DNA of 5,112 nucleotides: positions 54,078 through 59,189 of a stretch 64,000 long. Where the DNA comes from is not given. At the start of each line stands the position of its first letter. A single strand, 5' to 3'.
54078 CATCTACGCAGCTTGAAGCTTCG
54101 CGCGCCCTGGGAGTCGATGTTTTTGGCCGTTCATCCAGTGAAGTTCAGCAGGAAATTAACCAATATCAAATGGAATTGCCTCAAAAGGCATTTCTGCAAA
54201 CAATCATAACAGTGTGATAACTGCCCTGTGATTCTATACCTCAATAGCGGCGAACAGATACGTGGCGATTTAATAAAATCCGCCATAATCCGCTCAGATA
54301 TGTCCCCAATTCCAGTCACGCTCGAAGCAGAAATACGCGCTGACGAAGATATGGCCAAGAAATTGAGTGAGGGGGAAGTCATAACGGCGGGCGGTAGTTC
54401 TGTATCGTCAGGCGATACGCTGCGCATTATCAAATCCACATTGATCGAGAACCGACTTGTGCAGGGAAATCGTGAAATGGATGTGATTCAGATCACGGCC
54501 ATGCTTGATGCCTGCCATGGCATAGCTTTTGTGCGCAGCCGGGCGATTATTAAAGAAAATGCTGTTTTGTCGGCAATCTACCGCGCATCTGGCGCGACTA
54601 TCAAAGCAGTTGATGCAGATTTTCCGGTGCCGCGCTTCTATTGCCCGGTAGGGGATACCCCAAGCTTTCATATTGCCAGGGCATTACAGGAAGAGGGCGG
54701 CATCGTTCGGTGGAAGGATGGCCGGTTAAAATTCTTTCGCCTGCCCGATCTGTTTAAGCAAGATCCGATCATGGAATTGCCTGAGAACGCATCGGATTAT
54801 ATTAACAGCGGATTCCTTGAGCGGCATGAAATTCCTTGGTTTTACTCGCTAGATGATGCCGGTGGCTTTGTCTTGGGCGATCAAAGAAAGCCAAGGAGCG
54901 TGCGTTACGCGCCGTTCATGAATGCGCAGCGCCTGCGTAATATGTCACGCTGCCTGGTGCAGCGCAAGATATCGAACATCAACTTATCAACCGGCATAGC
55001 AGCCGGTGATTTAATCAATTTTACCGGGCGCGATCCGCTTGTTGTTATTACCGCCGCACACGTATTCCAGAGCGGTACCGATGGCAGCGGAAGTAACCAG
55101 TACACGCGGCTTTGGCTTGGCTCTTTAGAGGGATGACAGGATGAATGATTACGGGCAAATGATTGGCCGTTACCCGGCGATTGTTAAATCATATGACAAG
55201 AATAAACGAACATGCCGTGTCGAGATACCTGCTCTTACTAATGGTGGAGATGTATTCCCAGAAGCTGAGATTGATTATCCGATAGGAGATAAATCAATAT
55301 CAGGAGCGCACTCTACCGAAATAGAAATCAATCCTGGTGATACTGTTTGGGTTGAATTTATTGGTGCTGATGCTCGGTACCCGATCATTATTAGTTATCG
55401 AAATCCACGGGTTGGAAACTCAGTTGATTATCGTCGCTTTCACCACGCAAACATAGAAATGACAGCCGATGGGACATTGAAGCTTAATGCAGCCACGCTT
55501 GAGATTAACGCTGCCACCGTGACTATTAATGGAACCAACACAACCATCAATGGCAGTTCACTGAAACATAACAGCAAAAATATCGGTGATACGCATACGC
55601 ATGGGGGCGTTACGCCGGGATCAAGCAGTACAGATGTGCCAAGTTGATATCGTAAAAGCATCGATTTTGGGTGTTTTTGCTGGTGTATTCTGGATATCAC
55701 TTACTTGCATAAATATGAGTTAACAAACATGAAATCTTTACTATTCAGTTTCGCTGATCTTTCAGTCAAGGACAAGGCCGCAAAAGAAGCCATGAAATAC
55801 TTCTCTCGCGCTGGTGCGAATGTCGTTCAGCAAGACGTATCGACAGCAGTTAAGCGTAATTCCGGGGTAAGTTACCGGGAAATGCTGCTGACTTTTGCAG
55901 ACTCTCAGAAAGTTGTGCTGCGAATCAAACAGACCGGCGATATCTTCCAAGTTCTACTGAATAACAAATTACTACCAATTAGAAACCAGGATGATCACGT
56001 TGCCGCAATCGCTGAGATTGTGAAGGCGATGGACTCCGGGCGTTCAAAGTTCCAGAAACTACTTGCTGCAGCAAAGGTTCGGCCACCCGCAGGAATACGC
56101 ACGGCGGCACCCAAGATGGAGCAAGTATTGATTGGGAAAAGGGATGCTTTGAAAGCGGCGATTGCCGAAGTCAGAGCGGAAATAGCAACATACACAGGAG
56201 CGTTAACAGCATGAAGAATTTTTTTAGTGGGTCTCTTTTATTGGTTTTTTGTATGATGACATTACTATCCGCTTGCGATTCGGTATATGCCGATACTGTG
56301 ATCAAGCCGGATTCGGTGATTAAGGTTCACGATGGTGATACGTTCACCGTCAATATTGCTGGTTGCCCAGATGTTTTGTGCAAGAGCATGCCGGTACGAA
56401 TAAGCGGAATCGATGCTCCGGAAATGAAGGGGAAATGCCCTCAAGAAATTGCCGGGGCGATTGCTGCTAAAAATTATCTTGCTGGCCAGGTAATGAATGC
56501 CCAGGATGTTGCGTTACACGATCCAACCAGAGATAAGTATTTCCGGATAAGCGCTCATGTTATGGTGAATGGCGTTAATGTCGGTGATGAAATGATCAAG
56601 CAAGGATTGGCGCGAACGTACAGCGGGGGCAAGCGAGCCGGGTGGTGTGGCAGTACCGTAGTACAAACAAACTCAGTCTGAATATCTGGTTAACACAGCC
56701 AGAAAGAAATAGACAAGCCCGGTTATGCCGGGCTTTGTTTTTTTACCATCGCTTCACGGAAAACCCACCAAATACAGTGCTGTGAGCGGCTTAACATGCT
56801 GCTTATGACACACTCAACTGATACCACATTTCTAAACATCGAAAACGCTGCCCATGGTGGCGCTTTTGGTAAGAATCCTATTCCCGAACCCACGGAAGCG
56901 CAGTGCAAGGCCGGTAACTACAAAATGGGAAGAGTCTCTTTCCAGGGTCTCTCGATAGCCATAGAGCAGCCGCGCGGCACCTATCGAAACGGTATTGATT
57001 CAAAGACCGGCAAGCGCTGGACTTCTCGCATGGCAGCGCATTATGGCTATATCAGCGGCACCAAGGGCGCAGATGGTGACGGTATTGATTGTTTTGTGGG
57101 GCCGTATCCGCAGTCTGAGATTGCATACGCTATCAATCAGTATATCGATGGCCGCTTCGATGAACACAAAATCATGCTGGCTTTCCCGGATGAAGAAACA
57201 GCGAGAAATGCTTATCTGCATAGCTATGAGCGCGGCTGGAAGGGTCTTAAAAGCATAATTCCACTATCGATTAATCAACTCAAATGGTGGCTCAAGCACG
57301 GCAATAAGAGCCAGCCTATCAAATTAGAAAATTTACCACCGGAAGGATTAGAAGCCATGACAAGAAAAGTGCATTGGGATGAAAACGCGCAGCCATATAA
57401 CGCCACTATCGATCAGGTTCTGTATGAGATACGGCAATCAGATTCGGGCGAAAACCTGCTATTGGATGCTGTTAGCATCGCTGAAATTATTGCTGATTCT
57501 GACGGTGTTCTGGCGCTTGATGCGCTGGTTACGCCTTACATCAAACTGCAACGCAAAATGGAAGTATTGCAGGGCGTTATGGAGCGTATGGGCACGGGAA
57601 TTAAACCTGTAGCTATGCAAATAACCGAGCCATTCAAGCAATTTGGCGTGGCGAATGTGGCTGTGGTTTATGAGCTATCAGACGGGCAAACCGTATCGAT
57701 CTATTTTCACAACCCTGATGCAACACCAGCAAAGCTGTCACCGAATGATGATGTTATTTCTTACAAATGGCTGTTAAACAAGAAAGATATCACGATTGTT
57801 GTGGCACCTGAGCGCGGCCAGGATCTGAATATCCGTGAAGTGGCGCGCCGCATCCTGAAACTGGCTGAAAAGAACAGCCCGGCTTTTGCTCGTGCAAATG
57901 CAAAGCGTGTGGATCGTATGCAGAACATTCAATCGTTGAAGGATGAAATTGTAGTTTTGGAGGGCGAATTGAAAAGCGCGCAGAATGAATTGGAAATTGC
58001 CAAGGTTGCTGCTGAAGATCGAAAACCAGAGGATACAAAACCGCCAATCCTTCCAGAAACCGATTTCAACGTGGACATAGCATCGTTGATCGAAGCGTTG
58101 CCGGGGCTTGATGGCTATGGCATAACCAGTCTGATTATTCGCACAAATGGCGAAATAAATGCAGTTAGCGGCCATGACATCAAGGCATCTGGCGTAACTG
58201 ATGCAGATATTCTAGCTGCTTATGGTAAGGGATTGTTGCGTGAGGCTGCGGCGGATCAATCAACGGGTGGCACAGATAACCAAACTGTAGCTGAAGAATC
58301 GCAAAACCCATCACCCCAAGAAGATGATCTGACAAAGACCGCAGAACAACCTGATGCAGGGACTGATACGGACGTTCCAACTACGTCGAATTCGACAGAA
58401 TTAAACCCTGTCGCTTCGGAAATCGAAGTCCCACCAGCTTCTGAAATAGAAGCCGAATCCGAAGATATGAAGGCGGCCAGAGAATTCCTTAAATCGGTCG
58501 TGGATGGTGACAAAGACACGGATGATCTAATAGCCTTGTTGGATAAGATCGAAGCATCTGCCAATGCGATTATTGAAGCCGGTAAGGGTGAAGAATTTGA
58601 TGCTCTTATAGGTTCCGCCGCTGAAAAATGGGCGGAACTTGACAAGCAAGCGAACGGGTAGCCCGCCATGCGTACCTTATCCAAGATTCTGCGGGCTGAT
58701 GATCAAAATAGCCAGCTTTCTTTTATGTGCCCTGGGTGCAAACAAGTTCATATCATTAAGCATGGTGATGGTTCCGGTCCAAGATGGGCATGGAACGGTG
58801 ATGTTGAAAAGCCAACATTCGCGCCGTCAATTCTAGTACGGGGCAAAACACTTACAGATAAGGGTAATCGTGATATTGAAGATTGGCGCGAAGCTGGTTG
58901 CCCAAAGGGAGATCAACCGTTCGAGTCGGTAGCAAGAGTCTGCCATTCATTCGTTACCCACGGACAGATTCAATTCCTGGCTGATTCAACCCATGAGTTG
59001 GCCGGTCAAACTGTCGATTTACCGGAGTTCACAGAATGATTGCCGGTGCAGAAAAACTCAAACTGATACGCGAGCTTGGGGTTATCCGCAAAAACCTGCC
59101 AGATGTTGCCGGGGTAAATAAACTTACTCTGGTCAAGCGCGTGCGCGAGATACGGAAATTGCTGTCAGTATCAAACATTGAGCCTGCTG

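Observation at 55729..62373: Dar-like injected-protein operon with a domain set unlike P1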

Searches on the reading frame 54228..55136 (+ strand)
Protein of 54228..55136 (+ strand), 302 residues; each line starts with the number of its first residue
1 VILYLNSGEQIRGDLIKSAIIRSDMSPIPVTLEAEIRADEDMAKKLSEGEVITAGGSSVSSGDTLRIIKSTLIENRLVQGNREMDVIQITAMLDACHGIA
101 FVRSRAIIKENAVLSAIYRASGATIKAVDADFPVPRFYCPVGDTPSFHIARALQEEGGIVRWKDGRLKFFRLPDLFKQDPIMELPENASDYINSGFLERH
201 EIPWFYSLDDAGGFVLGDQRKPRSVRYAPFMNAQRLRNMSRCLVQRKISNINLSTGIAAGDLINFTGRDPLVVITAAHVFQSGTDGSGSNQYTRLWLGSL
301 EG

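Call 107: search_protein_families(library=phrogs, proteins=[window:54228-55136:+], max_evalue=0.00001)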
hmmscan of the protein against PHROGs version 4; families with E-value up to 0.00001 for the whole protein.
window:54228-55136:+ (302 aa): 1 family
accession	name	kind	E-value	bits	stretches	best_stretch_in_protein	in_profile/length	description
phrog_1390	-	tail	5.4e-47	161.6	1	7-301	15-327/328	tail protein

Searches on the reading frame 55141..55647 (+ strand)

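Call 3: search_protein_families(library=pfam, proteins=[window:55141-55647:+], max_evalue=0.01)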
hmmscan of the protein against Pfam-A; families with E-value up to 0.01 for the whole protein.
window:55141-55647:+ (168 aa): 2 families
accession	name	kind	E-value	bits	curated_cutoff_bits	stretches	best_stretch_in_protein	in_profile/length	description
PF18946.5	Apex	-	0.00015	22.2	20.8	1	150-167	5-22/23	GpV Apex motif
PF04717.18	Phage_base_V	-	0.0043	17.8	23.8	0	66-84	53-71/75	Type VI secretion system/phage-baseplate injector OB domain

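Call 4: search_protein_families(library=phrogs, proteins=[window:55141-55647:+], max_evalue=0.001)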
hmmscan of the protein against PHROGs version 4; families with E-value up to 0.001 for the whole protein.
window:55141-55647:+ (168 aa): 2 families
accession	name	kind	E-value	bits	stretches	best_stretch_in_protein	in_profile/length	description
phrog_11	-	tail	2e-07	29.4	1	7-158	17-171/1960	baseplate spike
phrog_5911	-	tail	2.6e-05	21.8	1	12-155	6-129/3089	tail protein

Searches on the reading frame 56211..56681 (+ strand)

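Call 3: search_protein_families(library=pfam, proteins=[window:56211-56681:+], max_evalue=0.01)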
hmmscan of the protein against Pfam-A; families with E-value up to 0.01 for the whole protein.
window:56211-56681:+ (156 aa): 1 family
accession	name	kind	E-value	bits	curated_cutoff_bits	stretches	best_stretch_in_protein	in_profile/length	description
PF00565.23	SNase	-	7.8e-11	42.8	21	1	62-138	2-78/107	Staphylococcal nuclease homologue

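Call 4: search_protein_families(library=phrogs, proteins=[window:56211-56681:+], max_evalue=0.001)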
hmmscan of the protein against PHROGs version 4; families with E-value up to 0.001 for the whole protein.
window:56211-56681:+ (156 aa): 3 families
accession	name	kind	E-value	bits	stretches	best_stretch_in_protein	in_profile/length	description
phrog_452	-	DNA, RNA and nucleotide metabolism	3.2e-16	60.7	1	34-142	71-182/201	endonuclease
phrog_8809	-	unknown function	1.1e-10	40.2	1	35-138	1102-1205/2317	-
phrog_18798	-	unknown function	7.1e-07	30.6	1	37-146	10-113/124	-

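Call 99: search_protein_families(library=padloc, proteins=[window:56211-56681:+], max_evalue=0.001)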
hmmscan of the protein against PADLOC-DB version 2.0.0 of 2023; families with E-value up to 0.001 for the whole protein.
window:56211-56681:+ (156 aa): 1 family
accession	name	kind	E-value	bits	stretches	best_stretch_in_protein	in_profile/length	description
PDLC01096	C3a212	-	1.6e-05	22.3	1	34-137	48-149/279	SNc+LTD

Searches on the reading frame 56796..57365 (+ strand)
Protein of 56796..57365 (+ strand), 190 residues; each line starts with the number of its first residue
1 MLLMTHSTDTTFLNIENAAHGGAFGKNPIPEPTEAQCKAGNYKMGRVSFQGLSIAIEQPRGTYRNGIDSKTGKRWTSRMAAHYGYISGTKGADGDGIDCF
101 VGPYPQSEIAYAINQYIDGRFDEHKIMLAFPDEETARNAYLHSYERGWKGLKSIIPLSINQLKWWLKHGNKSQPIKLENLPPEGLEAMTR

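Call 41: search_solved_structures(query=window:56796-57365:+, max_evalue=1, show_alignments=1)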
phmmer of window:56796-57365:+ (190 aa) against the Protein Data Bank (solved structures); distinct sequences matched with E-value up to 1: 7.
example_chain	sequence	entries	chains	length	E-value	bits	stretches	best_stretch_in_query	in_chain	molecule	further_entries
9b41_L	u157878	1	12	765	7.6e-29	104.2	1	42-175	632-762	gp19 Portal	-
6ki7_A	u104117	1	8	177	0.26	14.3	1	80-108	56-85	Inorganic pyrophosphatase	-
6k21_A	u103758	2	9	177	0.27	14.3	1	80-108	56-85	Inorganic pyrophosphatase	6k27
3i4q_A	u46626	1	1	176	0.29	14.1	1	80-107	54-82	APC40078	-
6ki8_A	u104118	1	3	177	0.34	13.9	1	80-107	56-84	Inorganic pyrophosphatase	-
4ecp_A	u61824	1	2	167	0.4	13.7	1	52-101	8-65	Inorganic pyrophosphatase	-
7jwb_D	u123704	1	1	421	0.53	13.3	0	78-121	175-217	autonomous human heavy chain variable domain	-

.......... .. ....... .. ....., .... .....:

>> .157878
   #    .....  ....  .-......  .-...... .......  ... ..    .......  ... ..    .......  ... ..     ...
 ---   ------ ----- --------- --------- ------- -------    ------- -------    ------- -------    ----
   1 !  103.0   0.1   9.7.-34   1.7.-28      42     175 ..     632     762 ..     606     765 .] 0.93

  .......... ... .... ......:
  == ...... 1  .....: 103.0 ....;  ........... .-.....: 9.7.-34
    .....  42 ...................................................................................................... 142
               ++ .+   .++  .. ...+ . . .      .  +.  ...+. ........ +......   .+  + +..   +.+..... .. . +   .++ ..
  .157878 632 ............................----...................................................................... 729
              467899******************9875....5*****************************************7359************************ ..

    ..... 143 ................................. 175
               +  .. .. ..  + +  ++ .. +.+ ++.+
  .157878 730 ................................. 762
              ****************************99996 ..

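Call 68: search_solved_structures(query=A3, max_evalue=1, show_alignments=3)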
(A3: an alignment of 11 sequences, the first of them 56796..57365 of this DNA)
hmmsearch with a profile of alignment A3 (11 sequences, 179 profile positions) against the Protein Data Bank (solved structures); distinct sequences matched with E-value up to 1: 15.
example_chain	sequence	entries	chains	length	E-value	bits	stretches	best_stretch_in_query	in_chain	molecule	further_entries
9b41_L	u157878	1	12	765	1.3e-37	132.3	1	34-164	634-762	gp19 Portal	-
3i4q_A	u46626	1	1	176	0.074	15.9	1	69-94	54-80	APC40078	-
7wvr_A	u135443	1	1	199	0.25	14.2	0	47-96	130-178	EXLX1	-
1mjw_A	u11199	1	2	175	0.37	13.6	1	42-91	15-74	INORGANIC PYROPHOSPHATASE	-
6ki7_A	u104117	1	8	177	0.46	13.3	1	69-96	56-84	Inorganic pyrophosphatase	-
1ygz_A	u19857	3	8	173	0.5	13.2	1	69-117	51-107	Inorganic pyrophosphatase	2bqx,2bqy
5tea_A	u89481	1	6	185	0.64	12.8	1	71-129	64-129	Inorganic pyrophosphatase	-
6k21_A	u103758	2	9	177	0.68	12.7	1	69-96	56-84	Inorganic pyrophosphatase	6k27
6ki8_A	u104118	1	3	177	0.68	12.7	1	69-96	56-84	Inorganic pyrophosphatase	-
6n1c_A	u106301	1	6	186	0.79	12.5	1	54-90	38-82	Inorganic pyrophosphatase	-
4ecp_A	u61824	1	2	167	0.82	12.5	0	41-90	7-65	Inorganic pyrophosphatase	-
1faj_A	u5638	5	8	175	0.9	12.3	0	54-91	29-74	SOLUBLE INORGANIC PYROPHOSPHATASE | INORGANIC PYROPHOSPHATASE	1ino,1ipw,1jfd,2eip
4um4_A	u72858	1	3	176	0.91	12.3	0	44-91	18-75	INORGANIC PYROPHOSPHATASE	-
1mjz_A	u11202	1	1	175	0.91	12.3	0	54-91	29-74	INORGANIC PYROPHOSPHATASE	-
1i40_A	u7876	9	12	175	0.97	12.2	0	54-91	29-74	INORGANIC PYROPHOSPHATASE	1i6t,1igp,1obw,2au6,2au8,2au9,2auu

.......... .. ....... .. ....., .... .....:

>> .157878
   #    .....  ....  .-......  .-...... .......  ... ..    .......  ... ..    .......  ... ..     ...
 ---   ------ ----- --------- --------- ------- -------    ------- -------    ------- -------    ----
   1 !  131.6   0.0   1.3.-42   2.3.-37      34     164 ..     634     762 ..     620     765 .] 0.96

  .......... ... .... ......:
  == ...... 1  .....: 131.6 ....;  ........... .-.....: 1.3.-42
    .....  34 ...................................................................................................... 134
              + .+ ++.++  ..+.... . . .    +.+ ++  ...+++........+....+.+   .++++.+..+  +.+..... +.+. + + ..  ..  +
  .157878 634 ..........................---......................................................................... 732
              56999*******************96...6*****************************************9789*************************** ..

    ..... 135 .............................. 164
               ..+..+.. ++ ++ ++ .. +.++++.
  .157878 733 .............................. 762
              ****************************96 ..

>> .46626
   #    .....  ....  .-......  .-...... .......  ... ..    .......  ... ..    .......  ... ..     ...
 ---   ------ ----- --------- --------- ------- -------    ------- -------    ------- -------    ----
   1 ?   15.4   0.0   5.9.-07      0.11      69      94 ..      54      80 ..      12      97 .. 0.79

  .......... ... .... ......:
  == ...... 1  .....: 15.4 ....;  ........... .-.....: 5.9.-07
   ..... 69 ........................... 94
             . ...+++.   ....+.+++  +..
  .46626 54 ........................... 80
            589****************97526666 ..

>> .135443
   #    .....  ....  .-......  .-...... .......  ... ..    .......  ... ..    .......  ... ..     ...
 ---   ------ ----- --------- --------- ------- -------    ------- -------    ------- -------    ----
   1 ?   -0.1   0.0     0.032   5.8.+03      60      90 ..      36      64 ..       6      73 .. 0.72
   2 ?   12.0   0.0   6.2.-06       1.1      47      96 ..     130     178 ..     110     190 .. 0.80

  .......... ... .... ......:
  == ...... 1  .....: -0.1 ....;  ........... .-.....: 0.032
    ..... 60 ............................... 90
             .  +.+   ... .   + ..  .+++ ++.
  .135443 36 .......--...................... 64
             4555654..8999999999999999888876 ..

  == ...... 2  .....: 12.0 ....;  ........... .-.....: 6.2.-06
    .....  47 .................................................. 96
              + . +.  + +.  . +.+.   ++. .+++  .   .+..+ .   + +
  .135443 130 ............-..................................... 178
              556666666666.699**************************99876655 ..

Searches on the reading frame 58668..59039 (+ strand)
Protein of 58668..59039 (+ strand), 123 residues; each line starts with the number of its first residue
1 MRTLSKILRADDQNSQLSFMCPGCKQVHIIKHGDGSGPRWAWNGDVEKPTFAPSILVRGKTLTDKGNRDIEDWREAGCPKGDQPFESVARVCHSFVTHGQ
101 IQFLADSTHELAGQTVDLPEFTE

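Call 3: search_protein_families(library=pfam, proteins=[window:58668-59039:+], max_evalue=0.01)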
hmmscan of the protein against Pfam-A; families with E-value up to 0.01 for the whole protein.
window:58668-59039:+ (123 aa): 2 families
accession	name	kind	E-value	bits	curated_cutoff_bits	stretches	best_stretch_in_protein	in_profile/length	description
PF20137.4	DUF6527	-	1.2e-11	44.7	23.6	1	17-103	3-62/63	Family of unknown function (DUF6527)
PF25164.1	CoiA_N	-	0.0037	17.2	26.3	1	14-34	13-33/50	Competence protein CoiA, N-terminal domain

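Call 4: search_protein_families(library=phrogs, proteins=[window:58668-59039:+], max_evalue=0.001)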
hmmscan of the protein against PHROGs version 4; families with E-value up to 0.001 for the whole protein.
window:58668-59039:+ (123 aa): 3 families
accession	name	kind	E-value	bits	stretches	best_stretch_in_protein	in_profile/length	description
phrog_3362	-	unknown function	1.7e-36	125.5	1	3-122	3-102/106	-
phrog_31675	-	unknown function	1.1e-10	42.7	1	16-58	15-58/79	-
phrog_15183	-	unknown function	3.8e-06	28.4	1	11-57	33-85/102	-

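Call 44: search_solved_structures(query=window:58668-59039:+, max_evalue=1)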
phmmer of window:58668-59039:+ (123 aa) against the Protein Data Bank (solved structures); distinct sequences matched with E-value up to 1: 2.
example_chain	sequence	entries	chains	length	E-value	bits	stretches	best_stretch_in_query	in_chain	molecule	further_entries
2nax_A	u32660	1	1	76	0.55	13.2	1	11-47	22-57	Protein PCF11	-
5m9z_A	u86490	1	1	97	0.87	12.6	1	11-47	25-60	Protein PCF11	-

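Call 83: find_homologous_proteins(query=window:58668-59039:+, max_evalue=0.001)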
Query window:58668-59039:+ (123 aa): 1404 proteins with E <= 0.001 among 1407 candidates; the best 120 are listed.
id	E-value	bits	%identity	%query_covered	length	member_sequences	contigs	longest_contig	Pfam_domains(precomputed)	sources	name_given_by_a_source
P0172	3.5e-72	258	89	100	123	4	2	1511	PF20137.5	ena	-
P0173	5.3e-67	241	87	100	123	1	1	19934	PF20137.5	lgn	-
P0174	1.5e-66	240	85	100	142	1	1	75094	PF20137.5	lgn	-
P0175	2.2e-66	239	85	100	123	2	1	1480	PF20137.5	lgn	-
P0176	1.3e-61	224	79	100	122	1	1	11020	PF20137.5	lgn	-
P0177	1.6e-60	220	78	100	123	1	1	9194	PF20137.5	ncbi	-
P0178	5.9e-59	215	78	99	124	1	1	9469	PF20137.5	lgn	-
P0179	1.4e-48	182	64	100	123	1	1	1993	PF20137.5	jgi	jgi:hypothetical protein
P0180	1.2e-46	176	64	100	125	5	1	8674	PF20137.5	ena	-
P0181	3.3e-44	168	62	100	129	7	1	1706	PF20137.5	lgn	-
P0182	4.6e-44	167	73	79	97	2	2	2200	PF20137.5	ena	-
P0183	1.1e-43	166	62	100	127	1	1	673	PF20137.5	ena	-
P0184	1.2e-43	166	61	98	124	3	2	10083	PF20137.5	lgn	-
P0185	3.0e-43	165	62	100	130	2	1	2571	PF20137.5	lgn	-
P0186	1.7e-42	162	60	98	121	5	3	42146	PF20137.5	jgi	jgi:hypothetical protein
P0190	9.7e-42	160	60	100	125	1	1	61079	PF20137.5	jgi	jgi:hypothetical protein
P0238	9.4e-32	127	50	100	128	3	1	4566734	PF20137.5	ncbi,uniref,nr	ncbi:DUF6527 family protein [Cupriavidus basilensis]|uniref:Ammonia monooxygenase n=1 Tax=Cupriavidu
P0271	8.8e-30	121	51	98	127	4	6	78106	PF20137.5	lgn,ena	-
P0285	4.2e-29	119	50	92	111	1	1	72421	PF20137.5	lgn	-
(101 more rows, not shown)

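Call 85: find_encoding_contigs(protein=P0190, flank=7000, max_places=1)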
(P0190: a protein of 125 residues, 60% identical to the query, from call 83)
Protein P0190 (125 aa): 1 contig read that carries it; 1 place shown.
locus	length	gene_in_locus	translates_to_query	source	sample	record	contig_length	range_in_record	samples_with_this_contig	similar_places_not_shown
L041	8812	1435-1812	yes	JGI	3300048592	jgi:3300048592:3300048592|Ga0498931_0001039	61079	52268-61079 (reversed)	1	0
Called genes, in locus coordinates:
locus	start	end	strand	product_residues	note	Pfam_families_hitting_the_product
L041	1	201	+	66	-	?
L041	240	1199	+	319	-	-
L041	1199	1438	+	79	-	-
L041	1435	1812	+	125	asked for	PF20137:BubE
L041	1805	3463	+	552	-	-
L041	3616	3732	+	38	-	-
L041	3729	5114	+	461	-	-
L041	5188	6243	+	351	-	-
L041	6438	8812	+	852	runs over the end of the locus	PF10123:Mu-like_Pro_N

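Call 86: find_encoding_contigs(protein=P0271, flank=7000, max_places=1)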
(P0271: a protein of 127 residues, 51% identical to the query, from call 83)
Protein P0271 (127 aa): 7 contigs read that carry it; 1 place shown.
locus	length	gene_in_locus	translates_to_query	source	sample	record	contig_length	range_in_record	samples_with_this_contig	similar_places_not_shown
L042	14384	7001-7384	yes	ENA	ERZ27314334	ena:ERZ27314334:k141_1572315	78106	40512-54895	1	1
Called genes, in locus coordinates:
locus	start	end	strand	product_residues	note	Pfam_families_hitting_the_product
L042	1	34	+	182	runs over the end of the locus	PF11985:Phage_Mu_Gp27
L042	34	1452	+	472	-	PF03237:Terminase_6N (weak), PF17289:Terminase_6C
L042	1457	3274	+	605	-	PF06074:Portal_Mu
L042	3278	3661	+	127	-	-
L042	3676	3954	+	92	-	-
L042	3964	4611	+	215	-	-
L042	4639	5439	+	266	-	-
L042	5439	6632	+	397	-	PF04233:Phage_Mu_F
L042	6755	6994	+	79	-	-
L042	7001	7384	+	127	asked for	PF20137:BubE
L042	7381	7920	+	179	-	PF05069:Phage_tail_S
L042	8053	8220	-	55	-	-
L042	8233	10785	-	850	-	PF01594:AI-2E_transport, PF13185:GAF_2, PF01590:GAF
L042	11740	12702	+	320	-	PF02574:S-methyl_trans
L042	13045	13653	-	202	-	-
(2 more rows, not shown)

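Call 87: find_encoding_contigs(protein=P0285, flank=7000, max_places=1)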
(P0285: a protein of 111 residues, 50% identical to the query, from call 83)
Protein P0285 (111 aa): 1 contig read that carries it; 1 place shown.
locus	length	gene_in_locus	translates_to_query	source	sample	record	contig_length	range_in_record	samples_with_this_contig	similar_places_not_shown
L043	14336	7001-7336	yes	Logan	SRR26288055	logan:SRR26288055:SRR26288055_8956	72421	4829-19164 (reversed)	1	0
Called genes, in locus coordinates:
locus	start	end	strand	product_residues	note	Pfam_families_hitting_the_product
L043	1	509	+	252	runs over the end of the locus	-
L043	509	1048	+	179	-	-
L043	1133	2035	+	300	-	PF00082:Peptidase_S8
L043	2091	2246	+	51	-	-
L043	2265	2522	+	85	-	-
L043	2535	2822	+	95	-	PF19419:DUF5983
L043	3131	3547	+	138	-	PF00436:SSB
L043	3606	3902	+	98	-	-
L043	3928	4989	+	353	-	PF00154:RecA_N, PF06745:ATPase (weak), PF08423:Rad51, PF27531:MT3502_N (faint), PF21096:RecA_C (weak)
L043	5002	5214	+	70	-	-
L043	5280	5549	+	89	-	-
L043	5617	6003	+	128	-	-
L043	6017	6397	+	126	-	PF01981:PTH2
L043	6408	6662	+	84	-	-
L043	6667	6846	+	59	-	-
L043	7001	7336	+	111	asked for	PF20137:BubE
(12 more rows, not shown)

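Call 88: find_encoding_contigs(protein=P0238, flank=7000, max_places=1)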
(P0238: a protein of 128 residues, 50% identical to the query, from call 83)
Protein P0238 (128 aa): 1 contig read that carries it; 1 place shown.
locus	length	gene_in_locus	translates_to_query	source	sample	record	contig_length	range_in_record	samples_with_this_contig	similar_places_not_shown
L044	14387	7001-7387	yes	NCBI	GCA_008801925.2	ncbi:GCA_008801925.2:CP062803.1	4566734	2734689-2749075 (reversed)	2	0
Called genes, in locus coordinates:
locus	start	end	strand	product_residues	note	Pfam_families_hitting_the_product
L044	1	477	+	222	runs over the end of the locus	PF10076:Phage_Mu_Gp48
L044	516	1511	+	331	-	PF21882:Gp53-like_C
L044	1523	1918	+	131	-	PF16778:Phage_tail_APC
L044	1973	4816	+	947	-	-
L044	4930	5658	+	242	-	PF13383:Methyltransf_22 (faint), PF05050:Methyltransf_21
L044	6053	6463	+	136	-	-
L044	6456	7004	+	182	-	PF00182:Glyco_hydro_19 (weak)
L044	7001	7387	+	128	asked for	PF20137:BubE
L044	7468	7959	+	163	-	-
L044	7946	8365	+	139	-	-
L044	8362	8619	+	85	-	-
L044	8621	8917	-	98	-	-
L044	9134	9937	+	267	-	PF00753:Lactamase_B, PF16123:HAGH_C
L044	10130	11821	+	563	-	PF01464:SLT, PF01476:LysM (weak)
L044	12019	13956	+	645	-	PF16177:ACAS_N, PF00501:AMP-binding, PF13193:AMP-binding_C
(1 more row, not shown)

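Call 99: search_protein_families(library=padloc, proteins=[window:58668-59039:+], max_evalue=0.001)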
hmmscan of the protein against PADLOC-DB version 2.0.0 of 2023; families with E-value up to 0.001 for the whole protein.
window:58668-59039:+ (123 aa): 0 families
